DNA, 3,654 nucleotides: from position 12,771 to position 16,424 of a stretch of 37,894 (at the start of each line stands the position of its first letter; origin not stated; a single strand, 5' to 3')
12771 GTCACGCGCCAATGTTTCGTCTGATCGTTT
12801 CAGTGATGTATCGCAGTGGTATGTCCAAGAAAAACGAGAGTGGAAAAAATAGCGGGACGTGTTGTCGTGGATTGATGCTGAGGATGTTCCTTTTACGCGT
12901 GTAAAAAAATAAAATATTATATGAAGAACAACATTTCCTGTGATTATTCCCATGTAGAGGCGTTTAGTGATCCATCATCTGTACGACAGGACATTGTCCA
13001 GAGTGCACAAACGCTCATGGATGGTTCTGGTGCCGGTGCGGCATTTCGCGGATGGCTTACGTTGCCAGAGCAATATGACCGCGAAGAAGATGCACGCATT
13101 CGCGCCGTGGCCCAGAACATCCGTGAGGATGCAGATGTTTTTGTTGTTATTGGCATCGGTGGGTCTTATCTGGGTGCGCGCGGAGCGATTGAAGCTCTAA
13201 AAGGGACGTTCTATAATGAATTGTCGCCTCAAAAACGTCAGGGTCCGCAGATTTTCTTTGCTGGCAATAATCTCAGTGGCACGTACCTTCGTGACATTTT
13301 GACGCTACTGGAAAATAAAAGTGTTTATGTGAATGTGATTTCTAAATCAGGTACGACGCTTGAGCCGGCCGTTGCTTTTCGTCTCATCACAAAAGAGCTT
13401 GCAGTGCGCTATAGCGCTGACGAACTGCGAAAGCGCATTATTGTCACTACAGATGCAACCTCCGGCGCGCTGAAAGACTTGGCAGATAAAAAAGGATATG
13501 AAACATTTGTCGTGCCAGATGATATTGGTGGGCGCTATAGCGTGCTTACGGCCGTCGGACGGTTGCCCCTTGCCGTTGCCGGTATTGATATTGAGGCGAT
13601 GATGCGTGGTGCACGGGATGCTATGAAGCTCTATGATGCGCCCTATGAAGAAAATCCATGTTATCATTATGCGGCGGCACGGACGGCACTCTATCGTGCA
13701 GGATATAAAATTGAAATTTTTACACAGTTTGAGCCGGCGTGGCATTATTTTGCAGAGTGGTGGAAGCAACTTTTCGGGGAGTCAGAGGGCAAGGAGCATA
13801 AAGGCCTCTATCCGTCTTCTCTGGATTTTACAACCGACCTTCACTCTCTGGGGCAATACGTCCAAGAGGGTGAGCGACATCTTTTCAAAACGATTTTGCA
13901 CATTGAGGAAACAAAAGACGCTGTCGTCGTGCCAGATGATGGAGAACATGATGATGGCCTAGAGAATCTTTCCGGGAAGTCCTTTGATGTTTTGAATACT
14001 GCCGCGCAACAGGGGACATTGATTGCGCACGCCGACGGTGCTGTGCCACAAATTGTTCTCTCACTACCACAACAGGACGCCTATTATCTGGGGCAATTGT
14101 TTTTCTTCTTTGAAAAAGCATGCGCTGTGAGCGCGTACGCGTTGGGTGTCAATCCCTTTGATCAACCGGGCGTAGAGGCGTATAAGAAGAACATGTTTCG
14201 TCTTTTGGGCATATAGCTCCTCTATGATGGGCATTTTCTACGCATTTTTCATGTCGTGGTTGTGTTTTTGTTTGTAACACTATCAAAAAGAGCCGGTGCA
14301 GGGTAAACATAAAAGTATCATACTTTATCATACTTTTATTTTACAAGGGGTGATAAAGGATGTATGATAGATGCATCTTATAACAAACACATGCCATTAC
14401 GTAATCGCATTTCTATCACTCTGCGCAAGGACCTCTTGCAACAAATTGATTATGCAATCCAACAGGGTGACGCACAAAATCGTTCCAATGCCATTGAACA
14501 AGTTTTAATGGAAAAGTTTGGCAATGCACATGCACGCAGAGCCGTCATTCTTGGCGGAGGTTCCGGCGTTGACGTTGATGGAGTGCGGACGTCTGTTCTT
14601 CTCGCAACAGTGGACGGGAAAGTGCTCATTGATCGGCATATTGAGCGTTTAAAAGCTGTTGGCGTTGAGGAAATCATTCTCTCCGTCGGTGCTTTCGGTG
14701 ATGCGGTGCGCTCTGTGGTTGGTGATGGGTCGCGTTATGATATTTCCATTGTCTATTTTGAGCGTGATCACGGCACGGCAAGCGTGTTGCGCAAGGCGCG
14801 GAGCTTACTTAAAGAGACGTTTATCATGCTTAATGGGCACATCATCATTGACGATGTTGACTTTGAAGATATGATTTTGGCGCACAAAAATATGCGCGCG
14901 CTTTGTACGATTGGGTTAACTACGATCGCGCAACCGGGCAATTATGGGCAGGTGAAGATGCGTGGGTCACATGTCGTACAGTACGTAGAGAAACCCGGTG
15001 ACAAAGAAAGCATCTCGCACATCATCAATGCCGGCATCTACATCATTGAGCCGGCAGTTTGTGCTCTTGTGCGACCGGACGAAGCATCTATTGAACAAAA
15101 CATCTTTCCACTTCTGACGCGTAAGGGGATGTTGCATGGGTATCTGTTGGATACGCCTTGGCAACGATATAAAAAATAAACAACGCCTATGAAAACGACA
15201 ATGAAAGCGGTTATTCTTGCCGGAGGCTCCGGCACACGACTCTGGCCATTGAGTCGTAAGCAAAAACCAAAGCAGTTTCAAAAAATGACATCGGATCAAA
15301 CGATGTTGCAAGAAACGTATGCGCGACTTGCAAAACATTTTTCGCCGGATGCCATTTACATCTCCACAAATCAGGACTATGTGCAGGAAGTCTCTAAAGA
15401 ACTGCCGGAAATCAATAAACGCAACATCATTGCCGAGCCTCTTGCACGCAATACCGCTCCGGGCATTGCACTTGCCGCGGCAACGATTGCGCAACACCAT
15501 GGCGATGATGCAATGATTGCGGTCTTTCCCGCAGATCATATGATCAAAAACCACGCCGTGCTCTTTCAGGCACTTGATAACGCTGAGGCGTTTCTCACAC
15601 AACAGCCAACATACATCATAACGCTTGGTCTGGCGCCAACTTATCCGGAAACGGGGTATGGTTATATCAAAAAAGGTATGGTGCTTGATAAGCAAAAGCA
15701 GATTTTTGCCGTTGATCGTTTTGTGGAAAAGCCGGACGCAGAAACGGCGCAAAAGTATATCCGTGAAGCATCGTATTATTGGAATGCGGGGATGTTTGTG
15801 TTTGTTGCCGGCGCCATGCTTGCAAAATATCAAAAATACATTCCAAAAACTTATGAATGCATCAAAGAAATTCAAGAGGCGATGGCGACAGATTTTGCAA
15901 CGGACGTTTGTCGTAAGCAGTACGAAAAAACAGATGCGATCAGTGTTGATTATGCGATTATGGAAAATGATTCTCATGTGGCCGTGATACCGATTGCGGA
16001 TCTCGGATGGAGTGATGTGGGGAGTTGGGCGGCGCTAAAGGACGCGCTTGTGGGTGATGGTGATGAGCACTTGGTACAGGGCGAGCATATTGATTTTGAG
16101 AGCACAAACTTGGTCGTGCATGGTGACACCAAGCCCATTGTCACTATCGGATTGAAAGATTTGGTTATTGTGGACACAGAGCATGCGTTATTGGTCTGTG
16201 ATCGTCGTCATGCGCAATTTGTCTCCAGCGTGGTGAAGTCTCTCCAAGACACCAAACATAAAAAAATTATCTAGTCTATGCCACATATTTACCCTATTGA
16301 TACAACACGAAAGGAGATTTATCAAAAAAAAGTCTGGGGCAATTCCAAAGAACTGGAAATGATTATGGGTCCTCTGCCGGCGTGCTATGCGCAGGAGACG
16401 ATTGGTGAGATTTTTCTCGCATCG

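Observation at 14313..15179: Ribbon-helix-helix DNA-binding domain fused to a catalytically degenerate nucleotidyltransferase fold, with a tandem-repeat operator, heading the GDP-mannose genes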

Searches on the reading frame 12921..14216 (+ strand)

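Call 3: search_protein_families(library=pfam, proteins=[window:12921-14216:+], max_evalue=1)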
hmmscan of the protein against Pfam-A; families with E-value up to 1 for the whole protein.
window:12921-14216:+ (431 aa): 1 family
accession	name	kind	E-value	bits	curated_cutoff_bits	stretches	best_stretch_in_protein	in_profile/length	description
PF00342.24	PGI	-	5.7e-19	68.5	22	2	74-322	99-338/486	Phosphoglucose isomerase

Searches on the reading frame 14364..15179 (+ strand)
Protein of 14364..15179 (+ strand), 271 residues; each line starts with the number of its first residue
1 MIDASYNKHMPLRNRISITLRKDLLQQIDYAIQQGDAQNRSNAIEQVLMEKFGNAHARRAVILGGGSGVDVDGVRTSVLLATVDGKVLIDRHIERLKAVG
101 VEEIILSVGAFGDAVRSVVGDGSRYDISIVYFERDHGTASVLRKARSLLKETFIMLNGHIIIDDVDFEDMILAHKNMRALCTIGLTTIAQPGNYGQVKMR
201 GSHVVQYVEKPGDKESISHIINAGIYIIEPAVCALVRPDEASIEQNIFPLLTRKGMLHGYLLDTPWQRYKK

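Call 3: search_protein_families(library=pfam, proteins=[window:14364-15179:+], max_evalue=1)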
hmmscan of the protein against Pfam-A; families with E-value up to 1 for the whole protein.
window:14364-15179:+ (271 aa): 6 families
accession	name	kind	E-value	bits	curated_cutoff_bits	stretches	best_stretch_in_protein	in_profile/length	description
PF00483.29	NTP_transferase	-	1e-17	65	21.2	1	60-260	2-218/245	Nucleotidyl transferase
PF12804.13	NTP_transf_3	-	0.00024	21.8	27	1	60-131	1-64/160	MobA-like NTP transferase domain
PF01402.27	RHH_1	-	0.0078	16.6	20.5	1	15-50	1-35/39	Ribbon-helix-helix protein, copG family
PF15919.11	HicB_lk_antitox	-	0.054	14.1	27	1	6-47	82-122/123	HicB_like antitoxin of bacterial toxin-antitoxin system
PF23434.1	DUF7120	-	0.13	12.7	27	1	15-48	3-36/70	Family of unknown function (DUF7120)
PF08858.15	IDEAL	-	0.2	11.9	22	1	20-37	10-27/37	IDEAL domain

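Call 4: search_protein_families(library=ncbifam, proteins=[window:14364-15179:+], max_evalue=0.1)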
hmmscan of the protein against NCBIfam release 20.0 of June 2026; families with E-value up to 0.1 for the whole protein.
window:14364-15179:+ (271 aa): 27 families (the best 25 are shown)
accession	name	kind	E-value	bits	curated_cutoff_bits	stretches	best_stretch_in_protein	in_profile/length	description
TIGR03992.1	Arch_glmU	subfamily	1e-25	90.4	292.1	1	59-237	2-177/393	bifunctional sugar-1-phosphate nucleotidylyltransferase/acetyltransferase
NF052502.1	man1P_GTase_Rv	exception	2.2e-21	76.2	440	1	60-266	3-214/352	mannose-1-phosphate guanylyltransferase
TIGR02623.1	G1P_cyt_trans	equivalog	6.3e-16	58.6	300.25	1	137-267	105-230/255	glucose-1-phosphate cytidylyltransferase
NF045761.1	NAMPUrTaseMurU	equivalog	9.9e-16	58.3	250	1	61-242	4-187/226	N-acetylmuramate alpha-1-phosphate uridylyltransferase MurU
NF041313.1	UDPGP_AglF_Halo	equivalog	2.3e-14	53.4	400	1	60-239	3-188/234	UTP--glucose-1-phosphate uridylyltransferase AglF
NF041173.1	Sug_nt_acttase_Thmprot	equivalog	5.4e-14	51.9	600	1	59-236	2-176/405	bifunctional sugar-1-phosphate nucleotidylyltransferase/acetyltransferase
NF010935.0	PRK14355.1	equivalog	3.3e-12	45.8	718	1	59-231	5-181/459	bifunctional UDP-N-acetylglucosamine diphosphorylase/glucosamine-1-phosphate N-acetyltransferase GlmU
NF010934.1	PRK14354.1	equivalog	1.5e-11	43.5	450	1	60-229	2-173/447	bifunctional UDP-N-acetylglucosamine diphosphorylase/glucosamine-1-phosphate N-acetyltransferase GlmU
NF049965.1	GlMnHpPGnyltfHddC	equivalog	2e-11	43.9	300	1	59-232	2-171/221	D-glycero-D-manno-heptose 1-phosphate guanosyltransferase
TIGR01173.1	glmU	equivalog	1.1e-10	41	366.85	1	59-230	2-174/452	bifunctional UDP-N-acetylglucosamine diphosphorylase/glucosamine-1-phosphate N-acetyltransferase GlmU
NF010933.0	PRK14353.1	equivalog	5.9e-10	38.3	505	1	57-229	5-180/453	bifunctional UDP-N-acetylglucosamine diphosphorylase/glucosamine-1-phosphate N-acetyltransferase GlmU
NF010940.0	PRK14360.1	equivalog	2e-09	36.5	602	1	62-230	6-178/452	bifunctional UDP-N-acetylglucosamine diphosphorylase/glucosamine-1-phosphate N-acetyltransferase GlmU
NF045697.1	MurNAcPUrMurU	equivalog_domain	1.2e-07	31.4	370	1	80-266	22-212/229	N-acetylmuramate alpha-1-phosphate uridylyltransferase MurU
TIGR01207.1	rmlA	equivalog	2e-06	27.1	360.65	1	60-237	2-184/286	glucose-1-phosphate thymidylyltransferase RfbA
NF006986.0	PRK09451.1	equivalog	4.8e-06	25.7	725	1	59-228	7-175/456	bifunctional UDP-N-acetylglucosamine diphosphorylase/glucosamine-1-phosphate N-acetyltransferase GlmU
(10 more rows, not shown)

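Call 5: find_homologous_proteins(query=window:14364-15179:+)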
Query window:14364-15179:+ (271 aa): 31 proteins with E <= 0.001 among 1429 candidates.
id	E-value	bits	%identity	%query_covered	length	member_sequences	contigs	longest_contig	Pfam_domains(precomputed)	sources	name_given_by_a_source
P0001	3.4e-173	592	100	100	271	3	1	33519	PF00483.30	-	-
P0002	1.8e-121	422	73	97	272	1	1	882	PF00483.30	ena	-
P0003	4.3e-98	346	60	94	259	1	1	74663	PF00483.30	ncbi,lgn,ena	-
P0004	8.1e-96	338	55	94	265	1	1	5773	PF00483.30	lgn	-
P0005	8.3e-94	332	56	96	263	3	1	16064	PF00483.30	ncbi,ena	-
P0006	5.0e-92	326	56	96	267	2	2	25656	PF00483.30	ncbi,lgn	-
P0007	8.4e-90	319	55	96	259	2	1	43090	PF00483.30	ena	-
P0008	1.2e-89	318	57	94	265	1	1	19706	PF00483.30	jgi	jgi:NDP-sugar pyrophosphorylase family protein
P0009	8.7e-89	315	55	96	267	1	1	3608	PF00483.30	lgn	-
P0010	4.7e-86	306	53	94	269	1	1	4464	PF00483.30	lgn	-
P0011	5.1e-84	300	52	96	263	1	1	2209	PF00483.30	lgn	-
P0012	1.8e-83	298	52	94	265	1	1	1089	PF00483.30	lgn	-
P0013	4.6e-78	280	59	72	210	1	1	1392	PF00483.30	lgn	-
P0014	4.9e-67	244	46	94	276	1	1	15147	PF00483.30,PF12804.14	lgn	-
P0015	1.3e-47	180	37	94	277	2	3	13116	PF00483.30,PF12804.14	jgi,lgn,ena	-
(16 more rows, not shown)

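Call 17: find_related_loci(query=A2, collection=genome_contigs, flank=6000)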
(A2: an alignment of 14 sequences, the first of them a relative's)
Query A2 (271 aa) in genome_contigs; peptide patterns used: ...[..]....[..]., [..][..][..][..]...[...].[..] (x = any residue, [..] = any of these).
259 stretches matched a pattern; 244 encode a relative of the query (tblastn E <= 1e-3); the best 80 are kept; 80 distinct loci.
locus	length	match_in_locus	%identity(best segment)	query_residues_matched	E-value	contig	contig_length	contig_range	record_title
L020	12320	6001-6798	56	7-270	6e-100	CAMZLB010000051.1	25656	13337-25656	Candidatus Moranbacteria bacterium isolate TAG_MAG_00007 genome assembly, contig: TAG_MAG_00007_000000000049, whole geno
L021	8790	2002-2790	56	10-270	6e-95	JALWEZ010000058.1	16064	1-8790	MAG: Candidatus Moraniibacteriota bacterium isolate T11_metabat2_scaf2bin.017 T11_NODE_1398_length_16064_cov_1.803476, w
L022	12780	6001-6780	60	7-268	5e-105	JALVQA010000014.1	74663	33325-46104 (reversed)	MAG: Candidatus Moraniibacteriota bacterium isolate A3_metabat2_scaf2bin.005 A3_NODE_59_length_74663_cov_3.935038, whole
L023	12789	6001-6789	54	7-270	3e-91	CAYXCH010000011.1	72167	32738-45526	MAG TPA_asm: uncultured Pseudobdellovibrionaceae bacterium isolate binchicken_co219_139 genome assembly, contig: k141_15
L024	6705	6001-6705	55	10-246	2e-84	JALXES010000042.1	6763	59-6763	MAG: Candidatus Moraniibacteriota bacterium isolate T2_metabat2_scaf2bin.417 T2_NODE_19524_length_6763_cov_1.854430, who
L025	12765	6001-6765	46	12-266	1e-75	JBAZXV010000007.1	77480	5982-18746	MAG: Parcubacteria group bacterium isolate SO_2017_GW1_64 NODE_1955_length_77480_cov_1.618864_OW334_2017, whole genome s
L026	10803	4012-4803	45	13-270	3e-71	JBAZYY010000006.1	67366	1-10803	MAG: Parcubacteria group bacterium isolate SO_2017_GW1_93 NODE_2359_length_67366_cov_4.711655_OW334_2017, whole genome s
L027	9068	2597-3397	45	7-270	1e-69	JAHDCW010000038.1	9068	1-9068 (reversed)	MAG: Candidatus Paceibacterota bacterium isolate MAG-143 RZ_21499, whole genome shotgun sequence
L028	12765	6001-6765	38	13-266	8e-64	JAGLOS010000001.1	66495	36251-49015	MAG: Candidatus Paceibacterota bacterium isolate RS_7_45 ROV157_7.bin.45.fa_1, whole genome shotgun sequence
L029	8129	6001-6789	39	2-266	8e-62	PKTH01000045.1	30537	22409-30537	MAG: Candidatus Parcubacteria bacterium isolate BM507 sc_836, whole genome shotgun sequence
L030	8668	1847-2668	37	8-271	7e-51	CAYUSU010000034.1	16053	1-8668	MAG TPA_asm: uncultured archaeon isolate binchicken_co81_500 genome assembly, contig: NODE_5303_length_16053_cov_7.12870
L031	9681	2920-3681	37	15-266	2e-50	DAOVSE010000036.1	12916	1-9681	MAG TPA_asm: Candidatus Altiarchaeota archaeon isolate CSMAG_1619 CSMAG_1619_k141_1074388_length_12916_cov_49.3115, whol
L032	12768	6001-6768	34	13-266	4e-50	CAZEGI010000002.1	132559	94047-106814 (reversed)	MAG TPA_asm: uncultured archaeon isolate SRP098346_co1_96 genome assembly, contig: NODE_10_length_132559_cov_44.423882, 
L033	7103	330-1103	35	12-266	2e-50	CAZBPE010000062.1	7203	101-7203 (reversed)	MAG TPA_asm: uncultured Methanosarcinales archaeon isolate SRP090828_co2_31 genome assembly, contig: NODE_3967_length_72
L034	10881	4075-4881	34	12-271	8e-50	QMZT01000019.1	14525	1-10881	MAG: Candidatus Aenigmatarchaeota archaeon isolate B55_G9 B55_Guay9_scaffold_03720, whole genome shotgun sequence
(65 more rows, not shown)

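Call 20: predict_structure(alignment_id=A2)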
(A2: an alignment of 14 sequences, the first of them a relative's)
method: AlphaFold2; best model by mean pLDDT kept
length: 271 residues; sequences in the alignment: 14
mean_pLDDT: 86.4   pTM: 0.80
mean pLDDT of the five models: 86.4, 85.9, 85.9, 84.8, 84.5
residues with pLDDT >= 90: 154; 70-90: 91; 50-70: 18; < 50: 8
segments of 3 or more residues with pLDDT < 50: 1-3, 9-11
pLDDT, mean of each block of 10 residues (from residue 1): 48 61 82 80 76 75 84 87 92 93 93 92 94 80 91 94 91 92 95 93 94 87 96 91 92 96 87 56
secondary structure, 60 per line:
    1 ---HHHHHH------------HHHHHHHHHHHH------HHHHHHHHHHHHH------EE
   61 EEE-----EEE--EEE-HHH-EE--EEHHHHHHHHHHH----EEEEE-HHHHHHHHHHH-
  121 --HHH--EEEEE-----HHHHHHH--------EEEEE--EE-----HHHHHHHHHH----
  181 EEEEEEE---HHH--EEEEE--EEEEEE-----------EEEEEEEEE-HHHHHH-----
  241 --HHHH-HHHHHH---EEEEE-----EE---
elements in order: H4-9 H22-33 H40-52 E59-63 E69-71 E74-76 H88-98 E103-107 H109-119 E128-132 H138-144 E153-157 H167-176 E181-187 E196-200 E203-208 E220-228 H230-235 H243-246 H248-253 E257-261

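Call 23: search_solved_structures(query=A2, max_evalue=0.01, show_alignments=2)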
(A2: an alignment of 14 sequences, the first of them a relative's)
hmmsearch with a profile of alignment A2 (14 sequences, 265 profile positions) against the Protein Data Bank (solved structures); distinct sequences matched with E-value up to 0.01: 65 (the best 60 are shown).
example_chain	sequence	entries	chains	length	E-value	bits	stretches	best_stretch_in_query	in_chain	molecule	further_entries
7whr_B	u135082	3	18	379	8.5e-31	110.1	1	50-260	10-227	Nucleotidyl transferase family protein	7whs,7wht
7x8j_A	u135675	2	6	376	1.6e-30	109.2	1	50-260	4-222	Mannose-1-phosphate guanylyltransferase 1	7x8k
8yre_D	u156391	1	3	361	1.8e-30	109.1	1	50-260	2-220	Mannose-1-phosphate guanylyltransferase 1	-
7d72_K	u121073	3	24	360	3.1e-30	108.3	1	50-260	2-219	Mannose-1-phosphate guanyltransferase beta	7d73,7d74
8x7s_B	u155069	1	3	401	2.6e-29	105.3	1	49-260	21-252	UTP--glucose-1-phosphate uridylyltransferase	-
3hl3_A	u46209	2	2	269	9.1e-17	64.1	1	46-228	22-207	Glucose-1-phosphate thymidylyltransferase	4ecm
1tzf_A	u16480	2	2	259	2.7e-16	62.6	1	133-260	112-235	Glucose-1-phosphate cytidylyltransferase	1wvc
9dqf_A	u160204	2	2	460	7.7e-16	61.1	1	46-220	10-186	Bifunctional protein GlmU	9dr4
5ify_A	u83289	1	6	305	2.2e-13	53.1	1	43-228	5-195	Glucose-1-phosphate thymidylyltransferase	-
6jq8_A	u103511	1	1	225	2.3e-13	53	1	51-243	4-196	Putative 6-deoxy-D-mannoheptose pathway protein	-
5xhw_A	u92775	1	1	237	3.1e-13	52.5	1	51-243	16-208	Putative 6-deoxy-D-mannoheptose pathway protein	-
4y7t_A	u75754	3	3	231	4.1e-13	52.2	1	50-197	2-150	Nucleotidyl transferase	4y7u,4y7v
7d72_A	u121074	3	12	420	5.4e-13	51.8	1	50-222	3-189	Mannose-1-phosphate guanyltransferase alpha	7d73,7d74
6n0u_A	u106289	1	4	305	2.3e-12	49.7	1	43-228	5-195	Glucose-1-phosphate thymidylyltransferase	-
1mp3_A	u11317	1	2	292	8.5e-12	47.8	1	48-230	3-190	GLUCOSE-1-PHOSPHATE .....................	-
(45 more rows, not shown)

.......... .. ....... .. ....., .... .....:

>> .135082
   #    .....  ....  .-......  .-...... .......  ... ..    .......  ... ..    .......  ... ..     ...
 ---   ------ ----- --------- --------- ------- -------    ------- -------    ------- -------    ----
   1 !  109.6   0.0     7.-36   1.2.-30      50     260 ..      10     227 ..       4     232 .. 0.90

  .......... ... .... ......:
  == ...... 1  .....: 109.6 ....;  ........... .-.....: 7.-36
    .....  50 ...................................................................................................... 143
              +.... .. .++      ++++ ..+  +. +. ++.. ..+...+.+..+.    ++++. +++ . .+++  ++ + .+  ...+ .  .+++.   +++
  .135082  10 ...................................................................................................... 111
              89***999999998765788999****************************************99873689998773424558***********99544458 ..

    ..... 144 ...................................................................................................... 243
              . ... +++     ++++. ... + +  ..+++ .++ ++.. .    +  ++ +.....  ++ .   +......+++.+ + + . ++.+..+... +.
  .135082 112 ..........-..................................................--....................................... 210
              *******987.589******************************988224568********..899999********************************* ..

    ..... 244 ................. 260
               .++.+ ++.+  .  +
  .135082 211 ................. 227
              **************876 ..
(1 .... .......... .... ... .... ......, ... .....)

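Call 29: fold_search(model_id=the predicted structure, library=pdb)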
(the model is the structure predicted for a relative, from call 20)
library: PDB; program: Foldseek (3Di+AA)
matches with E <= 10: 1451; with E <= 0.001: 521
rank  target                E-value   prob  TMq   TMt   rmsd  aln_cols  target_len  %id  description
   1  7d72_E                1.1e-17  1.00  0.71  0.54   2.2       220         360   30  Cryo-EM structures of human GMPPA/GMPPB complex bound to GDP-Mannose (released 2021-05-05)
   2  7x8k_B                2.9e-17  1.00  0.68  0.52   2.9       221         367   28  Arabidopsis GDP-D-mannose pyrophosphorylase (VTC1) structure (product-bound) (released 2022-05-18)
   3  7x8j_B                4.6e-17  1.00  0.68  0.53   2.8       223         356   28  Arabidopsis GDP-D-mannose pyrophosphorylase (VTC1) structure (unliganded) (released 2022-05-18)
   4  7d74_G                6.6e-17  1.00  0.69  0.53   2.5       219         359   30  Cryo-EM structure of GMPPA/GMPPB complex bound to GTP (state II) (released 2021-05-19)
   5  7x8j_A                7.1e-17  1.00  0.70  0.54   2.2       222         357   30  Arabidopsis GDP-D-mannose pyrophosphorylase (VTC1) structure (unliganded) (released 2022-05-18)
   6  8x7s_B                1.1e-16  1.00  0.70  0.50   2.9       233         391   23  Crystal structure of tlr0611 (released 2024-11-27)
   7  7x8k_A                1.8e-16  1.00  0.71  0.53   2.0       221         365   29  Arabidopsis GDP-D-mannose pyrophosphorylase (VTC1) structure (product-bound) (released 2022-05-18)
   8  7x8k_C                2.6e-16  1.00  0.68  0.53   2.6       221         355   28  Arabidopsis GDP-D-mannose pyrophosphorylase (VTC1) structure (product-bound) (released 2022-05-18)
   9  8x7s_A                3.6e-16  1.00  0.70  0.50   2.8       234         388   24  Crystal structure of tlr0611 (released 2024-11-27)
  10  8yre_D                4.1e-16  1.00  0.68  0.52   2.8       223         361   28  Crystal structure of Arabidopsis VTC1-KJC2 (released 2025-04-02)
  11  8yre_E                8.7e-16  1.00  0.67  0.51   2.9       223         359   28  Crystal structure of Arabidopsis VTC1-KJC2 (released 2025-04-02)
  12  8yre_F                9.3e-16  1.00  0.66  0.52   2.9       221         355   28  Crystal structure of Arabidopsis VTC1-KJC2 (released 2025-04-02)
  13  8x7s_C                2.2e-15  1.00  0.70  0.51   2.6       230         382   23  Crystal structure of tlr0611 (released 2024-11-27)
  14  9dr4                  8.3e-15  1.00  0.62  0.39   3.3       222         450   23  Crystal structure of bifunctional GlmU from Staphylococcus aureus NCTC 8325 complexed with UTP, CoA and Glc 1-P (released 2025-05-14)
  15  3hl3_A                9.5e-15  1.00  0.70  0.76   2.3       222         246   20  2.76 Angstrom Crystal Structure of a Putative Glucose-1-Phosphate Thymidylyltransferase from Bacillus anthracis in Com (released 2009-06-09)
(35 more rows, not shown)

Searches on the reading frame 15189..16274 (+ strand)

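Call 3: search_protein_families(library=pfam, proteins=[window:15189-16274:+], max_evalue=1)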
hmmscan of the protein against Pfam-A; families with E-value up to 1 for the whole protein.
window:15189-16274:+ (361 aa): 6 families
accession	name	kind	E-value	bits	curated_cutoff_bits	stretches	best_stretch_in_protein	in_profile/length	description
PF00483.29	NTP_transferase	-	3.8e-49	167.9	21.2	1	6-287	1-239/245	Nucleotidyl transferase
PF22640.1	ManC_GMP_beta-helix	-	4.7e-15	55.7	27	1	298-352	1-55/55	MannoseP isomerase/GMP-like beta-helix domain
PF12804.13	NTP_transf_3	-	8.3e-09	36.3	27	1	7-127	1-106/160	MobA-like NTP transferase domain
PF01128.25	IspD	-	0.0033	17.6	27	1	6-82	2-72/221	2-C-methyl-D-erythritol 4-phosphate cytidylyltransferase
PF11932.13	DUF3450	-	0.073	12.8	32.6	1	23-93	32-102/241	Protein of unknown function (DUF3450)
PF13380.12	CoA_binding_2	-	0.18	12.7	22.8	1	37-90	39-93/116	CoA binding domain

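Call 4: search_protein_families(library=ncbifam, proteins=[window:15189-16274:+], max_evalue=0.1)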
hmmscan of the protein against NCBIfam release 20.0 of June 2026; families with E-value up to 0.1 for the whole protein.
window:15189-16274:+ (361 aa): 26 families (the best 25 are shown)
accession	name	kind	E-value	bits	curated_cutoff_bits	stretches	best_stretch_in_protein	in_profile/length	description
TIGR01479.1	GMP_PMI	equivalog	8.3e-100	334.8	372.95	1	6-358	2-351/467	mannose-1-phosphate guanylyltransferase/mannose-6-phosphate isomerase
NF012004.0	PRK15460.1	equivalog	8.8e-79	265.4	859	1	3-356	4-360/478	mannose-1-phosphate guanyltransferase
TIGR03992.1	Arch_glmU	subfamily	3.2e-09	36.1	292.1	1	5-135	1-125/393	bifunctional sugar-1-phosphate nucleotidylyltransferase/acetyltransferase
NF041173.1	Sug_nt_acttase_Thmprot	equivalog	4.3e-08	32.5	600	1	5-137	1-126/405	bifunctional sugar-1-phosphate nucleotidylyltransferase/acetyltransferase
TIGR01173.1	glmU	equivalog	6.4e-08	31.9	366.85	1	5-215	1-181/452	bifunctional UDP-N-acetylglucosamine diphosphorylase/glucosamine-1-phosphate N-acetyltransferase GlmU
NF010933.0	PRK14353.1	equivalog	1.6e-07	30.3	505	1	2-211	3-185/453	bifunctional UDP-N-acetylglucosamine diphosphorylase/glucosamine-1-phosphate N-acetyltransferase GlmU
NF041313.1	UDPGP_AglF_Halo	equivalog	4e-06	26.4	400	1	5-48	1-42/234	UTP--glucose-1-phosphate uridylyltransferase AglF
TIGR01208.1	rmlA_long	equivalog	1.9e-05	23.7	320.25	1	6-127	1-118/353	glucose-1-phosphate thymidylyltransferase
NF001183.0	PRK00155.1-3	subfamily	4.4e-05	22.9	166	1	7-75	4-68/237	D-ribitol-5-phosphate cytidylyltransferase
TIGR00453.1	ispD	equivalog_domain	4.6e-05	23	181.3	1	7-81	2-71/219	2-C-methyl-D-erythritol 4-phosphate cytidylyltransferase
TIGR01099.1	galU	equivalog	5.5e-05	22.9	326.8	1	86-189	100-196/261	UTP--glucose-1-phosphate uridylyltransferase GalU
TIGR02091.1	glgC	equivalog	0.00022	20.4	424.9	0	174-285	168-254/364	glucose-1-phosphate adenylyltransferase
NF001947.0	PRK00725.1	subfamily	0.0013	17.6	470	0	5-26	17-39/426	glucose-1-phosphate adenylyltransferase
NF012024.0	PRK15480.1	equivalog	0.0014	17.8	588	1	4-64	3-61/292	glucose-1-phosphate thymidylyltransferase RfbA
NF001457.0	PRK00317.1-3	equivalog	0.0033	16.9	164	1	5-124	2-106/200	molybdenum cofactor guanylyltransferase MobA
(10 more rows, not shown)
